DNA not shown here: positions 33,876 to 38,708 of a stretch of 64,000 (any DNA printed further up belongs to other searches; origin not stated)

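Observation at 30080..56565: ~26-kb co-directional aryl-polyene/flexirubin-type type II PKS locus without dialkylresorcinol genes and with non-canonical additions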

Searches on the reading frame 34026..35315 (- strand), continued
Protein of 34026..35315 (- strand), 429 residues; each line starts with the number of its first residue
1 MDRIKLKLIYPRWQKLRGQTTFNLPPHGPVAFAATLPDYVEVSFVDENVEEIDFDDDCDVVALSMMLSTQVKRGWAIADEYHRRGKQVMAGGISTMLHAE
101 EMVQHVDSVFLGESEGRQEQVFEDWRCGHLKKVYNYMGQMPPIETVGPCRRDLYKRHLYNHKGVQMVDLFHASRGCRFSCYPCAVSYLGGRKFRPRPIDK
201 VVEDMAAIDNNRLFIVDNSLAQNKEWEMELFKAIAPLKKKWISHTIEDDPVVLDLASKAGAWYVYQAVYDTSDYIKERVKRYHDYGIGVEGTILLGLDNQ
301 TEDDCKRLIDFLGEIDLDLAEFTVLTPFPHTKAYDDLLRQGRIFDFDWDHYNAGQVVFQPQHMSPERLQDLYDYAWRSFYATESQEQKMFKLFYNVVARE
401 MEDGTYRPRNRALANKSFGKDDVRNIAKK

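Call 73: fold_search(model_id=the predicted structure, library=pdb)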
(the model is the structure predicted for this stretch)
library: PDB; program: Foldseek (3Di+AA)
matches with E <= 10: 1201; with E <= 0.001: 17
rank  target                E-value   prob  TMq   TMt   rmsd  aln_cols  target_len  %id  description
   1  6fd2_A                7.7e-13  1.00  0.62  0.59   9.2       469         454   16  Radical SAM 1,2-diol dehydratase AprD4 in complex with its substrate paromamine (released 2018-01-17)
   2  9ccb                  1.4e-10  1.00  0.47  0.48  12.8       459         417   17  X-ray crystal structure of methyl-coenzyme M reductase glutamine methylase (MgmA) from Methanothermobacter marburgensis  (released 2025-01-01)
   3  7mjz                  3.4e-09  1.00  0.47  0.46   9.0       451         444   14  The structure of MiaB with pentasulfide bridge (released 2021-09-15)
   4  7mjx_A                6.7e-09  1.00  0.48  0.47   8.2       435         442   14  MiaB in the complex with 5'-deoxyadenosine, methionine and RNA (released 2021-09-15)
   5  9n1d                  3.1e-08  1.00  0.56  0.41   9.8       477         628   12  Crystal structure of CysS from Corallococcus sp. CA054B with 5'-deoxyadenosine and methionine bound (released 2026-01-28)
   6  7mjw_A                3.3e-08  1.00  0.44  0.43   7.5       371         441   16  Methylated MiaB in the complex with 5'-deoxyadenosine, methionine and RNA (released 2021-09-15)
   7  7mjy_A                4.1e-08  1.00  0.50  0.48   8.1       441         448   14  MiaB in the complex with s-adenosyl-L-homocysteine and RNA (released 2021-09-15)
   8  9n1c                  5.4e-08  1.00  0.52  0.38   9.5       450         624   13  Crystal structure of CysS from Corallococcus sp. CA054B with 5'-deoxyadenosine, methionine, and pantetheinylated 3-ethox (released 2026-01-28)
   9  9n1b                  6.4e-08  1.00  0.56  0.41   8.0       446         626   13  Crystal structure of CysS from Corallococcus sp. CA054B with 5'-deoxyadenosine, methionine, and pantetheinylated 3-metho (released 2026-01-28)
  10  6wtf_A                1.1e-07  1.00  0.52  0.43   7.6       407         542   14  Structure of radical S-adenosylmethionine methyltransferase, TsrM, from Kitasatospora setae with tryptophan substrate  (released 2020-12-23)
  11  6wte_A                1.7e-07  1.00  0.52  0.41   8.0       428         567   14  Structure of radical S-adenosylmethionine methyltransferase, TsrM, from Kitasatospora setae with cobalamin and [4Fe-4S (released 2020-12-23)
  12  7mjv_A                1.8e-07  1.00  0.46  0.44   7.1       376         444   15  MiaB in the complex with s-adenosylmethionine and RNA (released 2021-09-15)
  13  6wte_B                2.5e-07  1.00  0.53  0.44  13.3       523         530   14  Structure of radical S-adenosylmethionine methyltransferase, TsrM, from Kitasatospora setae with cobalamin and [4Fe-4S (released 2020-12-23)
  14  6wtf_B                2.8e-07  1.00  0.59  0.48   7.7       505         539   13  Structure of radical S-adenosylmethionine methyltransferase, TsrM, from Kitasatospora setae with tryptophan substrate  (released 2020-12-23)
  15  4jc0_A                9.4e-06  1.00  0.46  0.46   8.0       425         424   12  Crystal structure of Thermotoga maritima holo RimO in complex with pentasulfide, Northeast Structural Genomics Consort (released 2013-04-10)
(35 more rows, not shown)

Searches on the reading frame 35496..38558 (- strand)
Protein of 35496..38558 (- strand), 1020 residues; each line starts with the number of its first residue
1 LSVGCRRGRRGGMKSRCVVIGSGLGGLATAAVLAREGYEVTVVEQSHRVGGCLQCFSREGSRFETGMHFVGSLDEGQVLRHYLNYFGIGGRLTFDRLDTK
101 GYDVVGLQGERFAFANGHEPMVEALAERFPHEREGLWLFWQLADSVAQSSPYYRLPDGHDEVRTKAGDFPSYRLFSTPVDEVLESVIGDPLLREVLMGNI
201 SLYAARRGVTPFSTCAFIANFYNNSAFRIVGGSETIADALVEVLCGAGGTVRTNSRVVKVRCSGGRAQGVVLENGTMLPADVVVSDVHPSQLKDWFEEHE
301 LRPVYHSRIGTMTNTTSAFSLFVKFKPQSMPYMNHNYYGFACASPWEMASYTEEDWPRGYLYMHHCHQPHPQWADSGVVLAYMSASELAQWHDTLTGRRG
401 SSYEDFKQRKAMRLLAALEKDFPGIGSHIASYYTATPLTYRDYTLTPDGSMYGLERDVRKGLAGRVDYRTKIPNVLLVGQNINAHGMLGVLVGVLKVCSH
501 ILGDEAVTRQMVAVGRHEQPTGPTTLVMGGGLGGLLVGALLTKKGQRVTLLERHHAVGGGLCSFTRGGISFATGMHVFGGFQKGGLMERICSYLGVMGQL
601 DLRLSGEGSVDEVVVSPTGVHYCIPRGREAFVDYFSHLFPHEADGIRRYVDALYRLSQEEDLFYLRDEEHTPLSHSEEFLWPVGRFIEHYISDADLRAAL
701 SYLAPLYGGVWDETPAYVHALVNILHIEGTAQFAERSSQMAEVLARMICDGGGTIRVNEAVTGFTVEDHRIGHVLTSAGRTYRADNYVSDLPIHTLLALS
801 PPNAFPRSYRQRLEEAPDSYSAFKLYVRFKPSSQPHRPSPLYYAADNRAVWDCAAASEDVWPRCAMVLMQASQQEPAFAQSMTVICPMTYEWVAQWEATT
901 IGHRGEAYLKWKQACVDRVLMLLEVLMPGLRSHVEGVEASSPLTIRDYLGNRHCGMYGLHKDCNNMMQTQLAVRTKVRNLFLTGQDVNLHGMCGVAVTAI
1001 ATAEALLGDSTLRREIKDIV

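Call 6: search_protein_families(library=pfam, proteins=[window:35496-38558:-], max_evalue=0.01)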
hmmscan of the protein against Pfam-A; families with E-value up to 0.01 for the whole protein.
window:35496-38558:- (1020 aa): 10 families
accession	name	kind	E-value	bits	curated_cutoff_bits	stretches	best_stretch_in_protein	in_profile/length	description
PF01593.30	Amino_oxidase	-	1.3e-38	133.9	19.8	2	24-329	1-295/443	Flavin containing amine oxidoreductase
PF13450.12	NAD_binding_8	-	3.7e-26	91.6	21.9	2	19-86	1-68/68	NAD(P)-binding Rossmann-like domain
PF01266.30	DAO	-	1.6e-11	44.8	27.9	1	17-51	2-37/353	FAD dependent oxidoreductase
PF00890.30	FAD_binding_2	-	5.6e-10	39.4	20.4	1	18-54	3-39/414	FAD binding domain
PF12831.13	FAD_oxidored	-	1.9e-09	37.7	27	2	18-52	3-37/416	FAD dependent oxidoreductase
PF07992.20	Pyr_redox_2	-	5.3e-09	36.3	26.1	1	15-49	143-177/291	Pyridine nucleotide-disulphide oxidoreductase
PF00070.33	Pyr_redox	-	4.1e-08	34.1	22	1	16-49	1-34/82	Pyridine nucleotide-disulphide oxidoreductase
PF03486.20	HI0933_like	-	2.1e-07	31.1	50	0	17-51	3-37/244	HI0933-like protein Rossmann domain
PF01494.25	FAD_binding_3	-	2.3e-07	30.8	22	2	17-46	4-33/349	FAD binding domain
PF01946.23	Thi4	-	9.6e-05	22.2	26.2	0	14-52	17-56/235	Thi4 family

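Call 8: search_protein_families(library=ncbifam, proteins=[window:35496-38558:-], max_evalue=0.01)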
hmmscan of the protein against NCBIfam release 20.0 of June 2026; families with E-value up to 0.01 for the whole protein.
window:35496-38558:- (1020 aa): 94 families (the best 25 are shown)
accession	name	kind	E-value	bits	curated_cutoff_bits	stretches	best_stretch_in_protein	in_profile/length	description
TIGR02733.1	desat_CrtD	equivalog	5.9e-58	196.7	549.7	4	16-86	3-73/492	C-3',4' desaturase CrtD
TIGR02734.1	crtI_fam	subfamily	1.4e-49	169.1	238.1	2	18-504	2-491/504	phytoene desaturase family protein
TIGR02730.1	carot_isom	equivalog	4.5e-49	167.6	586.9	3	526-1004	4-486/493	carotenoid isomerase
NF045637.1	carotdesatCrtDProt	equivalog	1.2e-32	113.1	580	4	181-358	170-344/485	1-hydroxycarotenoid 3,4-desaturase CrtD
NF058655.1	CrtID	equivalog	5.2e-28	98.1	640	3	18-69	2-53/478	bifunctional phytoene desaturase/3,4-desaturase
NF005560.0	PRK07233.1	equivalog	2.6e-24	85.8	252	3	16-95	2-79/435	hypothetical protein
TIGR03467.1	HpnE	equivalog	6.5e-24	85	283.05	3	18-121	2-104/430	hydroxysqualene dehydroxylase HpnE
NF045689.1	BCarotKetCrtO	equivalog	1.7e-16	59.9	1000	1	218-286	227-296/563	beta-carotene ketolase CrtO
NF042421.1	hydcarot_desat_CrtD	equivalog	3.4e-16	58.8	500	2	16-67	3-54/487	1-hydroxycarotenoid 3,4-desaturase CrtD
NF005548.0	PRK07208.1-4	equivalog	1.6e-15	56.7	389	2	14-68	3-57/488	hypothetical protein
NF005547.0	PRK07208.1-3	equivalog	1.1e-12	47.5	380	1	15-68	5-58/465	hypothetical protein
NF005545.0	PRK07208.1-1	equivalog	7.9e-12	44.3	451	2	15-69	8-63/504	hypothetical protein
TIGR00562.1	proto_IX_ox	equivalog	1.9e-11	43.3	97.85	1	14-70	2-60/470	protoporphyrinogen oxidase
NF009410.0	PRK12771.1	subfamily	8.3e-11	41.1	516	2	499-560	116-176/566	NAD(P)-binding protein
NF006021.0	PRK08163.1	equivalog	1.5e-10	40.7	459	2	14-50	5-41/398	3-hydroxybenzoate 6-monooxygenase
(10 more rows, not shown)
